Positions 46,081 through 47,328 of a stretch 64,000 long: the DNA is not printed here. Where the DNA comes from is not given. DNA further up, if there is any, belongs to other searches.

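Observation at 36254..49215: ECF-sigma-headed 13-kb operon built around CsgG/LpoB-like modules and three giant secreted paralogs: candidate undescribed envelope system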

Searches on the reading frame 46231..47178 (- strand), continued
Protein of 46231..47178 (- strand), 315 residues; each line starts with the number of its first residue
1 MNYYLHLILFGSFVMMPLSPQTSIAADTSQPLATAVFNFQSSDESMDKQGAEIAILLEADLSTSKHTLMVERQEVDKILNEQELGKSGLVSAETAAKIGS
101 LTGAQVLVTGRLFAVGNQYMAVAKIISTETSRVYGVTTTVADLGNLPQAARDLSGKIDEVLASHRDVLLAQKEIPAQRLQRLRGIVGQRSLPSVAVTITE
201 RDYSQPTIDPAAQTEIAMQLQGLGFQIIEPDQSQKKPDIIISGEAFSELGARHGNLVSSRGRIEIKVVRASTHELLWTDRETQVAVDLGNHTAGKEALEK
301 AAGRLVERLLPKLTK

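Call 70: search_protein_families(library=pfam, proteins=[P0348, P0350, P0360, P0374, P0377, P0384, P0370], max_evalue=0.01)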
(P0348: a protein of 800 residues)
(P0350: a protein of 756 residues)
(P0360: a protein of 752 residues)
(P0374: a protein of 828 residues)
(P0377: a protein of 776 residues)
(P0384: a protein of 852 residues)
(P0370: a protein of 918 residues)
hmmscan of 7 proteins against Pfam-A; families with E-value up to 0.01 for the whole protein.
P0348 (800 aa): 9 families
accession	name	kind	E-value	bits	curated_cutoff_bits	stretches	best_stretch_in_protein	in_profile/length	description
PF00069.31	Pkinase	-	7.4e-48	163.7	31.7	1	102-357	1-254/263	Protein kinase domain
PF07714.23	PK_Tyr_Ser-Thr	-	2.2e-32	112.9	23.1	1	105-352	4-246/258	Protein tyrosine and serine/threonine kinase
PF03783.19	CsgG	-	1.4e-10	41.3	20.8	1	534-600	40-105/210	Curli production assembly/transport component CsgG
PF13490.11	zf-HC2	-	3.9e-06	27.3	22.2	1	9-38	5-34/35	Putative zinc-finger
PF17667.7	Pkinase_fungal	-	6.3e-05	22.3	24.1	1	217-278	304-367/387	Fungal protein kinase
PF01636.29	APH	-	0.00011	22.5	23.2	1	214-248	164-198/239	Phosphotransferase enzyme family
PF03109.22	ABC1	-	0.0013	18.3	22.9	1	144-257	117-224/244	ABC1 atypical kinase-like domain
PF13036.11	LpoB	-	0.0061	16.9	22.3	0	541-597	57-114/147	Peptidoglycan-synthase activator LpoB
PF14531.12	Kinase-like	-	0.0074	16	25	0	216-347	161-282/289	Kinase-like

P0350 (756 aa): 5 families
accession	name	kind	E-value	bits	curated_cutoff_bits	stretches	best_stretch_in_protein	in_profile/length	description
PF00069.31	Pkinase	-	3.3e-41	141.9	31.7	1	125-374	1-253/263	Protein kinase domain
PF07714.23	PK_Tyr_Ser-Thr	-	5e-26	92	23.1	1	127-373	3-249/258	Protein tyrosine and serine/threonine kinase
PF03783.19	CsgG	-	4.7e-12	46.1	20.8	1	486-556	34-103/210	Curli production assembly/transport component CsgG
PF13490.11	zf-HC2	-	8e-05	23.1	22.2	1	10-38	6-34/35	Putative zinc-finger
PF01636.29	APH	-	0.00022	21.5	23.2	0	150-242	22-110/239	Phosphotransferase enzyme family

P0360 (752 aa): 6 families
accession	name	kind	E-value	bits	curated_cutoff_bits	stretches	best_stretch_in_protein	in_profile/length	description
PF00069.31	Pkinase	-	2.3e-44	152.2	31.7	1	129-382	1-257/263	Protein kinase domain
PF07714.23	PK_Tyr_Ser-Thr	-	7.5e-26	91.4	23.1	1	132-381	4-253/258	Protein tyrosine and serine/threonine kinase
PF03783.19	CsgG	-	3.9e-11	43.1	20.8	1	484-554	34-103/210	Curli production assembly/transport component CsgG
PF01636.29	APH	-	1.3e-08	35.4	23.2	2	245-276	167-198/239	Phosphotransferase enzyme family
PF13490.11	zf-HC2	-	3.7e-06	27.4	22.2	1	9-39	4-34/35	Putative zinc-finger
PF03109.22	ABC1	-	7.1e-05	22.5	22.9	0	235-278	174-217/244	ABC1 atypical kinase-like domain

P0374 (828 aa): 7 families
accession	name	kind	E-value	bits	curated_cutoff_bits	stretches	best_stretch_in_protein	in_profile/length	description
PF00069.31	Pkinase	-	4.4e-49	167.7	31.7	1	106-368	1-254/263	Protein kinase domain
PF07714.23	PK_Tyr_Ser-Thr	-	2.2e-31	109.5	23.1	1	107-366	2-249/258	Protein tyrosine and serine/threonine kinase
PF03783.19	CsgG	-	3.3e-10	40.1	20.8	1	558-625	37-103/210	Curli production assembly/transport component CsgG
PF17667.7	Pkinase_fungal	-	5.9e-05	22.4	24.1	1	210-297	292-378/387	Fungal protein kinase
PF13490.11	zf-HC2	-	0.00068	20.1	22.2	1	9-38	5-34/35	Putative zinc-finger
PF01636.29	APH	-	0.0059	16.8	23.2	0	222-244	167-188/239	Phosphotransferase enzyme family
PF03109.22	ABC1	-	0.0081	15.8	22.9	0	146-256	115-213/244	ABC1 atypical kinase-like domain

P0377 (776 aa): 4 families
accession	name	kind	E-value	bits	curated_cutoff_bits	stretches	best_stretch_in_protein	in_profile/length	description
PF00069.31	Pkinase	-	2.2e-39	135.9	31.7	1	129-385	1-253/263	Protein kinase domain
PF07714.23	PK_Tyr_Ser-Thr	-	3.5e-24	85.9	23.1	1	132-383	4-248/258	Protein tyrosine and serine/threonine kinase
PF03783.19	CsgG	-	1.3e-10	41.3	20.8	1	505-577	34-105/210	Curli production assembly/transport component CsgG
PF13036.11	LpoB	-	0.0015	18.8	22.3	1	511-575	50-115/147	Peptidoglycan-synthase activator LpoB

P0384 (852 aa): 6 families
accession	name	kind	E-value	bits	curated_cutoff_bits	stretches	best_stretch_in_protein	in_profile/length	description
PF00069.31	Pkinase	-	6.1e-49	167.2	31.7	1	103-356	2-255/263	Protein kinase domain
PF07714.23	PK_Tyr_Ser-Thr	-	8.6e-33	114.2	23.1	1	104-354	3-250/258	Protein tyrosine and serine/threonine kinase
PF03783.19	CsgG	-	3.8e-10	39.9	20.8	1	582-651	36-104/210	Curli production assembly/transport component CsgG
PF03109.22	ABC1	-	3.2e-08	33.5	22.9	1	173-250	141-215/244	ABC1 atypical kinase-like domain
PF01636.29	APH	-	8.7e-06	26.1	23.2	1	198-250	143-198/239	Phosphotransferase enzyme family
PF06293.20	Kdo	-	0.0052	16.7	21.3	1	186-247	104-167/207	Lipopolysaccharide kinase (Kdo/WaaP) family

P0370 (918 aa): 5 families
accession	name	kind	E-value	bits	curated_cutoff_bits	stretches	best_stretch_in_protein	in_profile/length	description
PF00069.31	Pkinase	-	3.6e-51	174.5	31.7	1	245-498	2-257/263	Protein kinase domain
PF07714.23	PK_Tyr_Ser-Thr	-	4.9e-35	121.5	23.1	1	246-493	3-250/258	Protein tyrosine and serine/threonine kinase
PF03783.19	CsgG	-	3.5e-08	33.4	20.8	1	639-710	34-104/210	Curli production assembly/transport component CsgG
PF01636.29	APH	-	5.4e-05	23.5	23.2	0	342-383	148-191/239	Phosphotransferase enzyme family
PF17667.7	Pkinase_fungal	-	0.00055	19.2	24.1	1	344-428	288-376/387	Fungal protein kinase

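Call 76: find_related_loci(query=A7, collection=metagenome_contigs, flank=10000)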
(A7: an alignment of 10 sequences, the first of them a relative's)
Query A7 (756 aa) in metagenome_contigs; peptide patterns used: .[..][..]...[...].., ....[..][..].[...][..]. (x = any residue, [..] = any of these).
599 stretches matched a pattern (row limit reached: there are more); 591 encode a relative of the query (tblastn E <= 1e-3); the best 80 are kept; 80 distinct loci.
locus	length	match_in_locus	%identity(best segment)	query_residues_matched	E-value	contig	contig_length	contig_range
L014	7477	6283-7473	46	6-366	2e-92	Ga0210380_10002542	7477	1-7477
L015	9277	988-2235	42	6-386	1e-89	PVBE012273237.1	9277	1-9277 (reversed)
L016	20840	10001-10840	54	103-383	1e-87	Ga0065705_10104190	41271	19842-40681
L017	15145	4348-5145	57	119-384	4e-78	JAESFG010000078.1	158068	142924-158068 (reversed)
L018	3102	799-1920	44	2-380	7e-79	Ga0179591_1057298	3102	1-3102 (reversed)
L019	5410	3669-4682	43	109-416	4e-72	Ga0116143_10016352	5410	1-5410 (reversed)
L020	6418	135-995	47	109-395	1e-68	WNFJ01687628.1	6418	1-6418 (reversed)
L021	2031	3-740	50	158-404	2e-68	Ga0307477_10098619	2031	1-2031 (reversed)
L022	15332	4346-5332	48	108-419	3e-65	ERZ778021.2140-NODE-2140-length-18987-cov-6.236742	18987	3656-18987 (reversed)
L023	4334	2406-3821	30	121-609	3e-64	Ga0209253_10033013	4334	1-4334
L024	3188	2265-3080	48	122-383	2e-63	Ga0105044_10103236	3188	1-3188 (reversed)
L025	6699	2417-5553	42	121-423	6e-61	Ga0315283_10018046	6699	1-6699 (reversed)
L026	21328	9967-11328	32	122-600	8e-60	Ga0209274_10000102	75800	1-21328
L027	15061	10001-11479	30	83-605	2e-59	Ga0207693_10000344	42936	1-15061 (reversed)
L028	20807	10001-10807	40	121-391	3e-59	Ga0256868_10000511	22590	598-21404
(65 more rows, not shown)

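Call 78: find_encoding_contigs(protein=P0145, flank=10000, max_places=2)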
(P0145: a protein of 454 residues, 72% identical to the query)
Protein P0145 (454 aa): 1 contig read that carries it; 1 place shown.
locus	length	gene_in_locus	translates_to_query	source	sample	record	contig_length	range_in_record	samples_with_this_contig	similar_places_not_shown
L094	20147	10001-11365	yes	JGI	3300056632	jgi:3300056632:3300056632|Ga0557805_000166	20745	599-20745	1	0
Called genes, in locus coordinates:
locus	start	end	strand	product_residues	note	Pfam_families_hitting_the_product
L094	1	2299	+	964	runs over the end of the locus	?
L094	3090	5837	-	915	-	PF23381:Beta-prop_IFT122_1st, PF24807:WD40_CDC20-Fz (weak), PF25168:Beta-prop_WDR36-Utp21_2nd, PF25173:Beta-prop_WDR3_1st, PF25174:Beta-prop_THOC3, PF25175:Beta-prop_WDR5, PF25172:Beta-prop_WDR3_2nd, PF25174:Beta-prop_THOC3, +19 more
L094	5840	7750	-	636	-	PF13857:Ank_5 (faint), PF00023:Ank (faint), PF12796:Ank_2 (weak), PF12799:LRR_4 (weak), PF13855:LRR_8, PF23598:LRR_14 (weak), PF12799:LRR_4 (weak), PF13855:LRR_8, +5 more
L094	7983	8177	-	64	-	-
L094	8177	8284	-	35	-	-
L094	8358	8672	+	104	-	-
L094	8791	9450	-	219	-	PF01209:Ubie_methyltran, PF13489:Methyltransf_23 (weak), PF08241:Methyltransf_11 (weak), PF08242:Methyltransf_12 (weak), PF13649:Methyltransf_25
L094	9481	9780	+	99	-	PF10127:RlaP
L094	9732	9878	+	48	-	PF10127:RlaP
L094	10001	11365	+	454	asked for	PF04542:Sigma70_r2, PF03783:CsgG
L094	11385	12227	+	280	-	-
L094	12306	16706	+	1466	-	PF00023:Ank (faint), PF12796:Ank_2 (faint), PF13637:Ank_4 (faint), PF13606:Ank_3 (faint), PF13857:Ank_5 (faint)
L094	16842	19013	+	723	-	PF01590:GAF, PF13185:GAF_2 (weak), PF00989:PAS (weak), PF08448:PAS_4, PF08447:PAS_3, PF00512:HisKA, PF02518:HATPase_c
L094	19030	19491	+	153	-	PF00072:Response_reg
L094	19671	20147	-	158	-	?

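Call 79: find_encoding_contigs(protein=P0161, flank=10000, max_places=2)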
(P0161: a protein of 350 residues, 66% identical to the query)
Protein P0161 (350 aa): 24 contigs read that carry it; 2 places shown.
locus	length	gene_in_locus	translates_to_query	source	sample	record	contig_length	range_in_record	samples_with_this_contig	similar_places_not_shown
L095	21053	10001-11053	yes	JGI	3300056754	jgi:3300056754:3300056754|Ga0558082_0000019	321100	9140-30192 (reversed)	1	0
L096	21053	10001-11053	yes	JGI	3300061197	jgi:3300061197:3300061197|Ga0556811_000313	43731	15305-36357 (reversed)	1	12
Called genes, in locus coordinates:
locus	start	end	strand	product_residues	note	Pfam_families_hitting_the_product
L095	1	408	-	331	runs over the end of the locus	PF01261:AP_endonuc_2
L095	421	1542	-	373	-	PF01408:GFO_IDH_MocA, PF22685:Gal80p_C-like (weak), PF22725:GFO_IDH_MocA_C3, PF02894:GFO_IDH_MocA_C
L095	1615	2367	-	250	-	PF01261:AP_endonuc_2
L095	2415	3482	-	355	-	PF01408:GFO_IDH_MocA, PF22725:GFO_IDH_MocA_C3, PF02894:GFO_IDH_MocA_C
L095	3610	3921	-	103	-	PF04355:BamE (weak), PF07467:BLIP (weak)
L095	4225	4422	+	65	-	PF05532:CsbD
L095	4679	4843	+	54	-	-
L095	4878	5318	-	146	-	-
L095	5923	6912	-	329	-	PF00899:ThiF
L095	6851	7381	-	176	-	-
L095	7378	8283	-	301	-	PF14559:TPR_19 (faint)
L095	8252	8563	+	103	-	PF08281:Sigma70_r4_2, PF04545:Sigma70_r4 (weak)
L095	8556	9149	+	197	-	-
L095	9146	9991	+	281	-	-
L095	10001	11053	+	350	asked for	PF03783:CsgG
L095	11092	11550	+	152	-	PF03783:CsgG (weak)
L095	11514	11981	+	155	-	-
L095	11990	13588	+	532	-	PF03783:CsgG (faint)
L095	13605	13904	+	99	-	-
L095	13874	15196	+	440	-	PF02534:T4SS-DNA_transf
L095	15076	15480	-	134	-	-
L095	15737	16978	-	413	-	PF13709:DUF4159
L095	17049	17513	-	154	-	-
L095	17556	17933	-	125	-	-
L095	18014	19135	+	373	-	PF01594:AI-2E_transport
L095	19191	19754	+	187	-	PF13580:SIS_2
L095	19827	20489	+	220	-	PF16697:Yop-YscD_cpl, PF00498:FHA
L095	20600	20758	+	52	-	-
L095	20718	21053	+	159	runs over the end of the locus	-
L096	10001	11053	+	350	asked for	PF03783:CsgG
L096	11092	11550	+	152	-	PF03783:CsgG (weak)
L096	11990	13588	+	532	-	PF03783:CsgG (faint)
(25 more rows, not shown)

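Call 81: list_cluster_members(proteins=[P0348, P0350, P0360, P0374, P0377, P0384, P0370, P0300, P0302])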
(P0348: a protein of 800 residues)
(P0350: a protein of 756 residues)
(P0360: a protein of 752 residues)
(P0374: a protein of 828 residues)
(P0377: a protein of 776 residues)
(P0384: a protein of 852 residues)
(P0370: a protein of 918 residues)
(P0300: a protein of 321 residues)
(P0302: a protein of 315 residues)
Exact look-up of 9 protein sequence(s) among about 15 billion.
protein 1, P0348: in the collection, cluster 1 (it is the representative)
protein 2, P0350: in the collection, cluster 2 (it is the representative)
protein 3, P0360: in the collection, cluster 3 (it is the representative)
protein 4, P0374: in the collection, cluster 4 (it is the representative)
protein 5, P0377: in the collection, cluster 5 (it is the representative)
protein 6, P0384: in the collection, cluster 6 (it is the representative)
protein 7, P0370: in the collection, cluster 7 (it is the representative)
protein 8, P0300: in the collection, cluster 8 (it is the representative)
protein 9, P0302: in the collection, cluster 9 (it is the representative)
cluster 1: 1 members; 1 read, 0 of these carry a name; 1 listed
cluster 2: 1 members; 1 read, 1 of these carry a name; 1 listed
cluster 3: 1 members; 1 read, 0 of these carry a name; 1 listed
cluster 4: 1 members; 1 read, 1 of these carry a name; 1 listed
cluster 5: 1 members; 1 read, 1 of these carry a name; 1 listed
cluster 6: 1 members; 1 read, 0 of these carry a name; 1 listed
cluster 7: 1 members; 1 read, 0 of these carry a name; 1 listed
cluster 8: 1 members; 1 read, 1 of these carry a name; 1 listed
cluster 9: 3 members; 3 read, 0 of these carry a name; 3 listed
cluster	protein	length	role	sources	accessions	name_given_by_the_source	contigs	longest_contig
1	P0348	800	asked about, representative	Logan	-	-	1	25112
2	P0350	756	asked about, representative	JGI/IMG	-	hypothetical protein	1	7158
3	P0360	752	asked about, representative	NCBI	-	-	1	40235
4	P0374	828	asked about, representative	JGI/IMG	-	serine/threonine protein kinase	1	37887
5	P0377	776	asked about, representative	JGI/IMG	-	serine/threonine protein kinase/TolB-like protein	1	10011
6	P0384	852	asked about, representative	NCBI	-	-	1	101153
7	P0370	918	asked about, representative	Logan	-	-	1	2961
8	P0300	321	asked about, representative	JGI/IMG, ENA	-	TolB-like protein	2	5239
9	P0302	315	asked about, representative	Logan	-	-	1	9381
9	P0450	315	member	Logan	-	-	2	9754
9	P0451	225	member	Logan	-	-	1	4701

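Call 92: search_protein_families(library=padloc, proteins=[window:46231-47178:-], max_evalue=0.01)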
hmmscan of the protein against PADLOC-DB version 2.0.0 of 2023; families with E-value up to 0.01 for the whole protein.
window:46231-47178:- (315 aa): 0 families

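Call 93: list_cluster_members(proteins=[P0231, P0206, P0225, P0221, P0146, P0133, P0130, P0056, P0069, P0082])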
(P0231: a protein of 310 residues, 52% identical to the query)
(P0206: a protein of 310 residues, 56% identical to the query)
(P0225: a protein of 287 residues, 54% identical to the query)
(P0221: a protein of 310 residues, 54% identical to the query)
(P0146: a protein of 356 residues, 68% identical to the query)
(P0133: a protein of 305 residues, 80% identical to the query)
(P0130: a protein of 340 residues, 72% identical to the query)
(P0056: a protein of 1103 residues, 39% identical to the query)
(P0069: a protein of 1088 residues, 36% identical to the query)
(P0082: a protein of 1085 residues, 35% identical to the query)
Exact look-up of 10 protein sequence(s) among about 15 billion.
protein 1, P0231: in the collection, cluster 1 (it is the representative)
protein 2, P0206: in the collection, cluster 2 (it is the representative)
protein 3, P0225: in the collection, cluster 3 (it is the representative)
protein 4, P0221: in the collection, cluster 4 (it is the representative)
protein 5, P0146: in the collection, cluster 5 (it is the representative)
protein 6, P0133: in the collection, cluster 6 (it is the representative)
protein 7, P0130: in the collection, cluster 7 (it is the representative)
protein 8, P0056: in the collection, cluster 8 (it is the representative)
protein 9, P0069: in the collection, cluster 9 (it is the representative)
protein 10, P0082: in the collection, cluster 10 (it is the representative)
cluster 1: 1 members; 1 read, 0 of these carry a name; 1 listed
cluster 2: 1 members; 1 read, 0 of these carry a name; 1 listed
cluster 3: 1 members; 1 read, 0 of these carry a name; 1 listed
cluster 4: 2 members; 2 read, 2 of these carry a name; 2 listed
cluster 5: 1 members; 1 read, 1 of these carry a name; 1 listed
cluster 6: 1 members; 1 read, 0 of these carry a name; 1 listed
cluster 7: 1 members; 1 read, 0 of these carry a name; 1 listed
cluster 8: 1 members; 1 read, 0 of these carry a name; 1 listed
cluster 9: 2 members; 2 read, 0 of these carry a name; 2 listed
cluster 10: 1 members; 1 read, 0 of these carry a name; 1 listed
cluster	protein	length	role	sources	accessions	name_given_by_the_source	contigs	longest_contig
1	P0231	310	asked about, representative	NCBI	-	-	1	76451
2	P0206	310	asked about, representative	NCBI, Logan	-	-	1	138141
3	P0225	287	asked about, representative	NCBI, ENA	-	-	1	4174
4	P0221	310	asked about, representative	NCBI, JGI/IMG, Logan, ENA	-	hypothetical protein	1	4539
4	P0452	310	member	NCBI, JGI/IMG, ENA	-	hypothetical protein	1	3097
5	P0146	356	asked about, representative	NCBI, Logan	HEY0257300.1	MAG TPA: CsgG/HfaB family protein [Candidatus Methylacidiphilales bacterium]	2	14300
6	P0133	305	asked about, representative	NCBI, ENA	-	-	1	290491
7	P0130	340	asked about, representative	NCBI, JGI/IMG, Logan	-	-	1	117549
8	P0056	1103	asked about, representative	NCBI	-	-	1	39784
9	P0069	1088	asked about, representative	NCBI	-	-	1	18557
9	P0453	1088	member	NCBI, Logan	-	-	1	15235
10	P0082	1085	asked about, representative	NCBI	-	-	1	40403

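Call 94: find_encoding_contigs(protein=P0206, flank=9000, max_places=1)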
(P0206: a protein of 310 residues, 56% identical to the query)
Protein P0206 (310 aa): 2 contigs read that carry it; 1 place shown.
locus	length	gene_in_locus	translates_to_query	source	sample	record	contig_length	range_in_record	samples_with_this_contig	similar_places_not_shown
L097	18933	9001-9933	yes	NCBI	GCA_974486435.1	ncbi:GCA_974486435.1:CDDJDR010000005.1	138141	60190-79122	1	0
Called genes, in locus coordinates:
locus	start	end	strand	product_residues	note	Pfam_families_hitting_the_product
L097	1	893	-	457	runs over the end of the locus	PF01547:SBP_bac_1, PF13416:SBP_bac_8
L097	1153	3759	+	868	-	-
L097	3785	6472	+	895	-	PF12969:DUF3857 (weak), PF01841:Transglut_core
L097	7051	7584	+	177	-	PF07638:Sigma70_ECF, PF04542:Sigma70_r2, PF08281:Sigma70_r4_2, PF04545:Sigma70_r4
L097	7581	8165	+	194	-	-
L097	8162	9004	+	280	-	-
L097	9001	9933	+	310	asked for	PF03783:CsgG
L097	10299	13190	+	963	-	-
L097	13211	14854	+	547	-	PF00023:Ank (weak), PF12796:Ank_2, PF13637:Ank_4 (weak), PF13857:Ank_5 (weak), PF13637:Ank_4 (weak), PF12796:Ank_2, PF13857:Ank_5, PF00023:Ank (weak), +2 more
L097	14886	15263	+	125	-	-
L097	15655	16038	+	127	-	-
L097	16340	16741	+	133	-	-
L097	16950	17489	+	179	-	-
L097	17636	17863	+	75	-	-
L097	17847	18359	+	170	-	-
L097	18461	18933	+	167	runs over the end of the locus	PF20030:bpMoxR (weak), PF01078:Mg_chelatase (faint), PF07726:AAA_3, PF07728:AAA_5 (weak)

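Call 95: find_encoding_contigs(protein=P0222, flank=9000, max_places=1)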
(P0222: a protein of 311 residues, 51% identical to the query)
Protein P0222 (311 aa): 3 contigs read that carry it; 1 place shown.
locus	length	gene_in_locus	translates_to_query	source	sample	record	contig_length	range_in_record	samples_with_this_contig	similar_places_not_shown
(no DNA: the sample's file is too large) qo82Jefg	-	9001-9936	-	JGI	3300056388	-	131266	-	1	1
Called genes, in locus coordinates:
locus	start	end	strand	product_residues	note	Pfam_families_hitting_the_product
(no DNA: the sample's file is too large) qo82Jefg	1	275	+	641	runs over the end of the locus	PF07693:KAP_NTPase, PF13191:AAA_16 (faint)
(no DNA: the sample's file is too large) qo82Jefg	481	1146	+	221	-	PF28083:QatB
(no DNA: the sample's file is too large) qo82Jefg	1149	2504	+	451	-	-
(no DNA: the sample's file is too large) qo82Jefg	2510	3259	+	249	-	PF01026:TatD_DNase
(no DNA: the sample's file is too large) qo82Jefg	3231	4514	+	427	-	-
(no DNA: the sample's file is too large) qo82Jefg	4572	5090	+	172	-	-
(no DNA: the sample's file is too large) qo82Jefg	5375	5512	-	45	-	-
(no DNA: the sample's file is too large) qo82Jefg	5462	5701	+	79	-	-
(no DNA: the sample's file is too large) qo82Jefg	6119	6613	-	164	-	PF00589:Phage_integrase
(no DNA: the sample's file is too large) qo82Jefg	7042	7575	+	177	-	PF04542:Sigma70_r2, PF08281:Sigma70_r4_2, PF04545:Sigma70_r4 (weak)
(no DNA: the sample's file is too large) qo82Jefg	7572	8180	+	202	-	-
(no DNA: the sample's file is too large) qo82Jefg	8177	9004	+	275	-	-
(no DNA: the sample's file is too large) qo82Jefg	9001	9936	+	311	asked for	PF03783:CsgG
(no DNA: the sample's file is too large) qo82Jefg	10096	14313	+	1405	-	PF00023:Ank (faint), PF12796:Ank_2, PF24521:Ank_KRIT1 (faint), PF13606:Ank_3 (faint), PF13637:Ank_4 (weak), PF12796:Ank_2, PF13857:Ank_5 (weak)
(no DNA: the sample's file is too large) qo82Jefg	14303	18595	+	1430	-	PF12796:Ank_2, PF13637:Ank_4 (weak), PF24521:Ank_KRIT1 (faint), PF00023:Ank (weak), PF13606:Ank_3 (faint), PF13857:Ank_5 (faint), PF12796:Ank_2, PF03783:CsgG (faint)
